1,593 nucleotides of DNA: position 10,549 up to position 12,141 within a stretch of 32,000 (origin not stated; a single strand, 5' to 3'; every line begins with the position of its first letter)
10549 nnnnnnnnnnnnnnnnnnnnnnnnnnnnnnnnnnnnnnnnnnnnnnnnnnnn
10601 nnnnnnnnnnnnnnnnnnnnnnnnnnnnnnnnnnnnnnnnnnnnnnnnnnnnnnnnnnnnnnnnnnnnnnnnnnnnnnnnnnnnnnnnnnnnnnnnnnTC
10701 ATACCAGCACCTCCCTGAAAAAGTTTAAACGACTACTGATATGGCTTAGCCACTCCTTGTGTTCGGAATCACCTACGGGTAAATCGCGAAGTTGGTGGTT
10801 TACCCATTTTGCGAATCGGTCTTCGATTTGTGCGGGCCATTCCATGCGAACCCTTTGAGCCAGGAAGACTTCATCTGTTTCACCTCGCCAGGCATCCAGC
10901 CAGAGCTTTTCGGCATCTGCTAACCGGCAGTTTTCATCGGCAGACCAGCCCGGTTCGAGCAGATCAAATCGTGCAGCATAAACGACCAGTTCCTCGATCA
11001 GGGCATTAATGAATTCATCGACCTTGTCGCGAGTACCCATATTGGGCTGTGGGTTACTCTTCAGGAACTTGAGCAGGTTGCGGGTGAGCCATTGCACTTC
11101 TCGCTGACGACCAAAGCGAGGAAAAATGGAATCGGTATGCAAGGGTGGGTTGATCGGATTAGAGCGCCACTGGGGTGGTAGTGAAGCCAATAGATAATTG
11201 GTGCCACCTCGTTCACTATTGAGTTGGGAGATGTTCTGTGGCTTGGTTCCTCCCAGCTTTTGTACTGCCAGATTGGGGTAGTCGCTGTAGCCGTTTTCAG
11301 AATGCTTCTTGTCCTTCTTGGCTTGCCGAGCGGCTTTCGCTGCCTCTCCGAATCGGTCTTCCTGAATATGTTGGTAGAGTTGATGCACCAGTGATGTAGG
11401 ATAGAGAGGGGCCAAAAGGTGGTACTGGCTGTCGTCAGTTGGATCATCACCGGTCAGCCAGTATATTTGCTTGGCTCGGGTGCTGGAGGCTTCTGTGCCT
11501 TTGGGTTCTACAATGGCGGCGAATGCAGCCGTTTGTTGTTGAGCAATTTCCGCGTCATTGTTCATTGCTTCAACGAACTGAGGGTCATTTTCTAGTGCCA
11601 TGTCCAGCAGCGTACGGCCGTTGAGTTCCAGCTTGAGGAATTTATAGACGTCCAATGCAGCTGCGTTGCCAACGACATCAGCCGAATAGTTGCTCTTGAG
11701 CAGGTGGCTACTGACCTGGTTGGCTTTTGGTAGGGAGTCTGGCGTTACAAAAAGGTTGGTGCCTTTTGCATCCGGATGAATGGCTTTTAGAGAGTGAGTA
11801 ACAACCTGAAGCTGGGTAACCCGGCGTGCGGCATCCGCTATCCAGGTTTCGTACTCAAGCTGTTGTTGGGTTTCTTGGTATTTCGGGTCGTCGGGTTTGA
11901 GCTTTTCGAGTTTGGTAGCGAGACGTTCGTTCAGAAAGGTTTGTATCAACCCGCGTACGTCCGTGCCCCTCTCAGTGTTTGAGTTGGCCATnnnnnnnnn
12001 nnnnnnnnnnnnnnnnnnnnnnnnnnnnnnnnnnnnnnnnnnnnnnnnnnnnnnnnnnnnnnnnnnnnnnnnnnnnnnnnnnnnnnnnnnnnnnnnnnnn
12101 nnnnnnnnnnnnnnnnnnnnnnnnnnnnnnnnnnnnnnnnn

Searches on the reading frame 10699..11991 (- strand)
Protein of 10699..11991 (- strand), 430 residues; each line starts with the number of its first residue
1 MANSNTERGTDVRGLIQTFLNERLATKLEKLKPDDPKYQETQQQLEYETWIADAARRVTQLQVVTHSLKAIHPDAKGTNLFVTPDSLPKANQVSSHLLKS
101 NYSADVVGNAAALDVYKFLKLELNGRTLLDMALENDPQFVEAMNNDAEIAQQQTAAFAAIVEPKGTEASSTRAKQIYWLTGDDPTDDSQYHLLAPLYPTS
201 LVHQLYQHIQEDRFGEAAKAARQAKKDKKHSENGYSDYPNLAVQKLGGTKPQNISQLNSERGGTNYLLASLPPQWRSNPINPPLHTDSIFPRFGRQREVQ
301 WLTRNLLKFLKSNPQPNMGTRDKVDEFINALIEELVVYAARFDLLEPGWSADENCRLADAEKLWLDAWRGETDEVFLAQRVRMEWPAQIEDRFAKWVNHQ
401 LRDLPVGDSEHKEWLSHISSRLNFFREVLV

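Call 7: search_protein_families(library=ncbifam, proteins=[window:10699-11991:-])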
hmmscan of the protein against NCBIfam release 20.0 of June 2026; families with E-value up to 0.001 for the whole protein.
window:10699-11991:- (430 aa): 1 family
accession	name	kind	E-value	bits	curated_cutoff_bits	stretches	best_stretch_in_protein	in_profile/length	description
TIGR02564.1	cas_Csy1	equivalog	6.3e-117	390.7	169.4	1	44-419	2-379/385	type I-F CRISPR-associated protein Csy1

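Call 16: find_homologous_proteins(query=window:10699-11991:-, max_evalue=1e-30)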
Query window:10699-11991:- (430 aa): 4345 proteins with E <= 1e-30 among 8000 candidates; the best 120 are listed.
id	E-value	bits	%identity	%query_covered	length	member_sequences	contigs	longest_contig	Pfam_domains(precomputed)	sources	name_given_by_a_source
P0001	1.4e-263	892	92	99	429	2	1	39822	PF09611.16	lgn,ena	-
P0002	2.5e-220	750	75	99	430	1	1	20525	PF09611.16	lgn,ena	-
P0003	3.3e-207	707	73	97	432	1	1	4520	PF09611.16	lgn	-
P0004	2.3e-202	691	69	100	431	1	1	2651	PF09611.16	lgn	-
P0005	4.4e-202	690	70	99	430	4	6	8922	PF09611.16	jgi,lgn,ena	-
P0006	1.7e-200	685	69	99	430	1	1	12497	PF09611.16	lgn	-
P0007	2.6e-200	684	68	99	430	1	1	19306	PF09611.16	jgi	-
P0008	2.3e-184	632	63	99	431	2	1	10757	PF09611.16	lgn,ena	-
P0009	4.8e-170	584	61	100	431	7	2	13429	PF09611.16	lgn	-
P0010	2.1e-169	582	60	100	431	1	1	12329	PF09611.16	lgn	-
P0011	6.0e-169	581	62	97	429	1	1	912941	PF09611.16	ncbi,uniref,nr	ncbi:type I-F CRISPR-associated protein Csy1 [Oceanimonas sp. MB9]|uniref:type I-F CRISPR-associated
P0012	3.1e-168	578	59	100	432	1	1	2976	PF09611.16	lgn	-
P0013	2.6e-166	572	61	97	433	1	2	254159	PF09611.16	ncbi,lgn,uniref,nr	ncbi:hypothetical protein L861_07400 [Litchfieldella anticariensis FP35 = DSM 16096]|uniref:CRISPR-a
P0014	2.8e-166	572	60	98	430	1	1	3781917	PF09611.16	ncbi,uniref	ncbi:type I-F CRISPR-associated protein Csy1 [Halomonas sp. H10-9-1]|uniref:type I-F CRISPR-associat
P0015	4.8e-166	571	59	99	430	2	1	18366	PF09611.16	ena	-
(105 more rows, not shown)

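Call 19: find_related_loci(query=A1, collection=genome_contigs, flank=4000)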
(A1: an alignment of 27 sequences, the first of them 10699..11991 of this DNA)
Query A1 (430 aa) in genome_contigs; peptide patterns used: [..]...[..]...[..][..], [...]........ (x = any residue, [..] = any of these).
587 stretches matched a pattern; 349 encode a relative of the query (tblastn E <= 1e-3); the best 80 are kept; 80 distinct loci.
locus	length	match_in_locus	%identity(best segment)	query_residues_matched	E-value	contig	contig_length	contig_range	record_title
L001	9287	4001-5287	61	1-429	8e-174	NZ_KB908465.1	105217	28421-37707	Oceanimonas smirnovii ATCC BAA-899 G364DRAFT_scaffold00012.12, whole genome shotgun sequence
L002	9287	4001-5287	59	1-429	2e-169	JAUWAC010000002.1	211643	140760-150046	MAG: Marinobacterium sp. isolate CSMAG_1284 CSMAG_1284_k141_596774_length_211643_cov_43.9834, whole genome shotgun seque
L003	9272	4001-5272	57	6-429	2e-167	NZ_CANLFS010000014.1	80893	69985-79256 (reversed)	Uncultured Halomonas sp. isolate 3-558-1-J.fasta NODE_14, whole genome shotgun sequence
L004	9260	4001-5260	61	11-429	2e-165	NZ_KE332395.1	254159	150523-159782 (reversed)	Litchfieldella anticariensis FP35 = DSM 16096 strain FP35 Scaffold7, whole genome shotgun sequence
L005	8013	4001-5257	56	11-429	1e-163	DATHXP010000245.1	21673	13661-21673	MAG TPA_asm: Halomonas sp. isolate SMAG_U16188 k141_67684, whole genome shotgun sequence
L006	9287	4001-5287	59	1-429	3e-170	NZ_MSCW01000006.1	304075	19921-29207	Marinobacter lutaoensis strain T5054 DSM17466_contig_6, whole genome shotgun sequence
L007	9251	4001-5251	58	12-429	2e-159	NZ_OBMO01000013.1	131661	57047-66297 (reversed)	Alloalcanivorax xenomutans strain JC109, whole genome shotgun sequence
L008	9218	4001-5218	59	11-414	5e-155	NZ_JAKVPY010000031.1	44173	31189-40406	Halomonas flagellata strain EGI 63088 spades_K_17_127_31, whole genome shotgun sequence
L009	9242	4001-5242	57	2-414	3e-151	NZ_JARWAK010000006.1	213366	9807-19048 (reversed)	Halomonas koreensis strain DSM 23530 contig00006, whole genome shotgun sequence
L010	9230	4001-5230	58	6-414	6e-149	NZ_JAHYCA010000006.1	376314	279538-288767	Billgrantia antri strain Y3S6 contig6, whole genome shotgun sequence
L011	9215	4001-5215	57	12-414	3e-148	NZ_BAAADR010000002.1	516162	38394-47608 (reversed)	Halomonas salifodinae strain JCM 14803 sequence02, whole genome shotgun sequence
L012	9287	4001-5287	54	1-429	5e-148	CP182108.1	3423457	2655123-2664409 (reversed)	Halomonadaceae bacterium KBTZ08 chromosome, complete genome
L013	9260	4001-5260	54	1-418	1e-147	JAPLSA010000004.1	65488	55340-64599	MAG: Gammaproteobacteria bacterium isolate LacPavin_0920_WC70_MAG_68_44 LacPavin_0920_WC70_scaffold_633676, whole genome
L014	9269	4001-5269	55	9-429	2e-147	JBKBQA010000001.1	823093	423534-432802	MAG: Alcanivoracaceae bacterium isolate 21H_023.bin.56 NODE_1_length_823093_cov_44.444894, whole genome shotgun sequence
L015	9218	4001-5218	56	12-414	9e-147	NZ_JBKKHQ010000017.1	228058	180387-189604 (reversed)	Pokkaliibacter sp. CJK22405 contig17, whole genome shotgun sequence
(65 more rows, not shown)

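Call 20: find_related_loci(query=window:10699-11991:-, collection=metagenome_contigs, flank=4000)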
Query window:10699-11991:- (430 aa) in metagenome_contigs; peptide patterns used: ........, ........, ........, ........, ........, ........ (x = any residue, [..] = any of these).
214 stretches matched a pattern, but none encodes a relative of the query by tblastn (E <= 1e-3).

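Call 23: find_encoding_contigs(protein=P0001, flank=3000, max_places=3)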
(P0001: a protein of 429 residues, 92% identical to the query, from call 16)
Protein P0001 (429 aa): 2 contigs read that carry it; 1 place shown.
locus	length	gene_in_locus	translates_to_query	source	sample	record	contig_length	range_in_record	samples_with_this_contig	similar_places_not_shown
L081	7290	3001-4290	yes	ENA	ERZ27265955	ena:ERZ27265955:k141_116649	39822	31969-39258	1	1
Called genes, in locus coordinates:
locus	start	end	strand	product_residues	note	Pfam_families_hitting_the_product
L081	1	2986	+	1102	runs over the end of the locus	PF21384:Cas3_I-F_Cas2, PF22590:Cas3-like_C_2, PF21802:Cas3-like_C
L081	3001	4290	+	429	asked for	PF09611:Cas_Csy1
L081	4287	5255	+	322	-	PF09614:Cas_Csy2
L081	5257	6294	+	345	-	PF09615:Cas_Csy3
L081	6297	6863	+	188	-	PF09618:Cas_Csy4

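Call 24: find_encoding_contigs(protein=P0002, flank=3000, max_places=3)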
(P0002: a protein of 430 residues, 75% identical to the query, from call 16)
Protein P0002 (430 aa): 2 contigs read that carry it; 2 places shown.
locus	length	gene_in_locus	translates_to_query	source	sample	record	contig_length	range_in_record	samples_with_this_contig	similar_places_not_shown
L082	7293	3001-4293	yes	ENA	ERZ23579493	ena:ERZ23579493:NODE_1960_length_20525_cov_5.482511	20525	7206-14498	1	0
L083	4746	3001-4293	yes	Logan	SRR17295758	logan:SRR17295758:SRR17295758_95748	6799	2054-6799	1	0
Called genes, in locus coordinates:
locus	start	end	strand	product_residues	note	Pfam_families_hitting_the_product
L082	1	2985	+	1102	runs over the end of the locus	PF21384:Cas3_I-F_Cas2, PF22590:Cas3-like_C_2, PF21802:Cas3-like_C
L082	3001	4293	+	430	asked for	PF09611:Cas_Csy1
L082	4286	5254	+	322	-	PF09614:Cas_Csy2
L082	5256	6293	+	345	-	PF09615:Cas_Csy3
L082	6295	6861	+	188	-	PF09618:Cas_Csy4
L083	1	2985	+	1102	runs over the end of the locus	PF21384:Cas3_I-F_Cas2, PF22590:Cas3-like_C_2, PF21802:Cas3-like_C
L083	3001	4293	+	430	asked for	PF09611:Cas_Csy1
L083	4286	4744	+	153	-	?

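Call 25: find_encoding_contigs(protein=P0003, flank=3000, max_places=3)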
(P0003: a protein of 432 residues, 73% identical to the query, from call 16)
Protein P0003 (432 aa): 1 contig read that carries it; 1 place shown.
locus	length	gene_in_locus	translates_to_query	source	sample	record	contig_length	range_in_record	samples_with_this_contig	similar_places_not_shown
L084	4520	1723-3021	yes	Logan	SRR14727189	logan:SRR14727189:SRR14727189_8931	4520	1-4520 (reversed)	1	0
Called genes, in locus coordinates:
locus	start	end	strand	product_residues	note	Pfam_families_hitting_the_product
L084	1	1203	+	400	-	?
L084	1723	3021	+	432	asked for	PF09611:Cas_Csy1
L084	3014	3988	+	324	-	PF09614:Cas_Csy2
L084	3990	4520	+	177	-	?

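Call 26: find_encoding_contigs(protein=P0005, flank=3000, max_places=3)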
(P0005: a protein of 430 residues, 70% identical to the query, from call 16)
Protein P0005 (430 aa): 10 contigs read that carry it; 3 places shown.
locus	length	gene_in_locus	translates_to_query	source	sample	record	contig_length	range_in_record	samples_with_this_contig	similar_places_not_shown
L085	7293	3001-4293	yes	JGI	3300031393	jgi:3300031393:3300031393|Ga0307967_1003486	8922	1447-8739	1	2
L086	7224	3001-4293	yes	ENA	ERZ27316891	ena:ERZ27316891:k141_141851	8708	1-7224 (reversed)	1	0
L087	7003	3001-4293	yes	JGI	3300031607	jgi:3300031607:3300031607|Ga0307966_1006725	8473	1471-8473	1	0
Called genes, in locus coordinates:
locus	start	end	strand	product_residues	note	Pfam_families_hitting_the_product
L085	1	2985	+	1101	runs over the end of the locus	PF21384:Cas3_I-F_Cas2, PF22590:Cas3-like_C_2, PF21802:Cas3-like_C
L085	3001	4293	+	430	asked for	PF09611:Cas_Csy1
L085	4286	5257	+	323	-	PF09614:Cas_Csy2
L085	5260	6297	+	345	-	PF09615:Cas_Csy3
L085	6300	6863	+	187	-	PF09618:Cas_Csy4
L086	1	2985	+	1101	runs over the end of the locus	PF21384:Cas3_I-F_Cas2, PF22590:Cas3-like_C_2, PF21802:Cas3-like_C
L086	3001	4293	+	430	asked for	PF09611:Cas_Csy1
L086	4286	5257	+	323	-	PF09614:Cas_Csy2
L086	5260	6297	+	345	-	PF09615:Cas_Csy3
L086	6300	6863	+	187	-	PF09618:Cas_Csy4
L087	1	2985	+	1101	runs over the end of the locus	PF21384:Cas3_I-F_Cas2, PF22590:Cas3-like_C_2, PF21802:Cas3-like_C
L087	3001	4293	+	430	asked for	PF09611:Cas_Csy1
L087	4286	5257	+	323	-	PF09614:Cas_Csy2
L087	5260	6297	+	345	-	PF09615:Cas_Csy3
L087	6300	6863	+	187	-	PF09618:Cas_Csy4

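Call 27: find_encoding_contigs(protein=P0006, flank=3000, max_places=2)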
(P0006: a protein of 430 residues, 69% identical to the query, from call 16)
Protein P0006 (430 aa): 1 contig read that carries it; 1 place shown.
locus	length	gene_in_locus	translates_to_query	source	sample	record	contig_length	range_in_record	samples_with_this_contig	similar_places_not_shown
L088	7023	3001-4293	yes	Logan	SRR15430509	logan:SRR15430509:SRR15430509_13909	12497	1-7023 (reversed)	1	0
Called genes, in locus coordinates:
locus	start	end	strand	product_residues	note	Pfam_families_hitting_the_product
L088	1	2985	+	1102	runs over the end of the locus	PF21384:Cas3_I-F_Cas2, PF22590:Cas3-like_C_2, PF21802:Cas3-like_C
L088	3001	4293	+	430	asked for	PF09611:Cas_Csy1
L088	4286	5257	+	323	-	PF09614:Cas_Csy2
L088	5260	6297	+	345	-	PF09615:Cas_Csy3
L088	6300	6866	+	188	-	PF09618:Cas_Csy4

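Call 28: find_encoding_contigs(protein=P0007, flank=3000, max_places=2)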
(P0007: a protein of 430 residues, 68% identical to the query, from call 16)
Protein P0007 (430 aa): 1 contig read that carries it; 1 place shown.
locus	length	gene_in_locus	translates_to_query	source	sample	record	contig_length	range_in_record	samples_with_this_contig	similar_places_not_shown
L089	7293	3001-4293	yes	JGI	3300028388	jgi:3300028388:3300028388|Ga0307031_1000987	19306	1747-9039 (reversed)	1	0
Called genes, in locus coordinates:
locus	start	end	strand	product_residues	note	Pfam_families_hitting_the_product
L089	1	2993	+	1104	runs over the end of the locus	PF21384:Cas3_I-F_Cas2, PF22590:Cas3-like_C_2, PF21802:Cas3-like_C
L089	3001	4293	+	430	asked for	PF09611:Cas_Csy1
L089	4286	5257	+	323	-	PF09614:Cas_Csy2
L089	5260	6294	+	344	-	PF09615:Cas_Csy3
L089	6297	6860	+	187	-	PF09618:Cas_Csy4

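Call 29: find_encoding_contigs(protein=P0008, flank=3000, max_places=2)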
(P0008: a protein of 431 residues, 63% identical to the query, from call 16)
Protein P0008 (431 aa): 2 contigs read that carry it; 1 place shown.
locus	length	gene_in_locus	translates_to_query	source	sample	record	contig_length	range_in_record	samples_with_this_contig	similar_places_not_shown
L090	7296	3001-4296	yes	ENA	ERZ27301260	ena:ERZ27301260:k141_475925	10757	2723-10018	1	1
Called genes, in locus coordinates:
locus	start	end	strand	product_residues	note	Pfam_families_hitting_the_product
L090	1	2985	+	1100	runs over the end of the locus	PF21384:Cas3_I-F_Cas2, PF00270:DEAD (faint), PF22590:Cas3-like_C_2, PF21802:Cas3-like_C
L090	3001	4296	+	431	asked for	PF09611:Cas_Csy1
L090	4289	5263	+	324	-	PF09614:Cas_Csy2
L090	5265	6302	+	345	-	PF09615:Cas_Csy3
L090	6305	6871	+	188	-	PF09618:Cas_Csy4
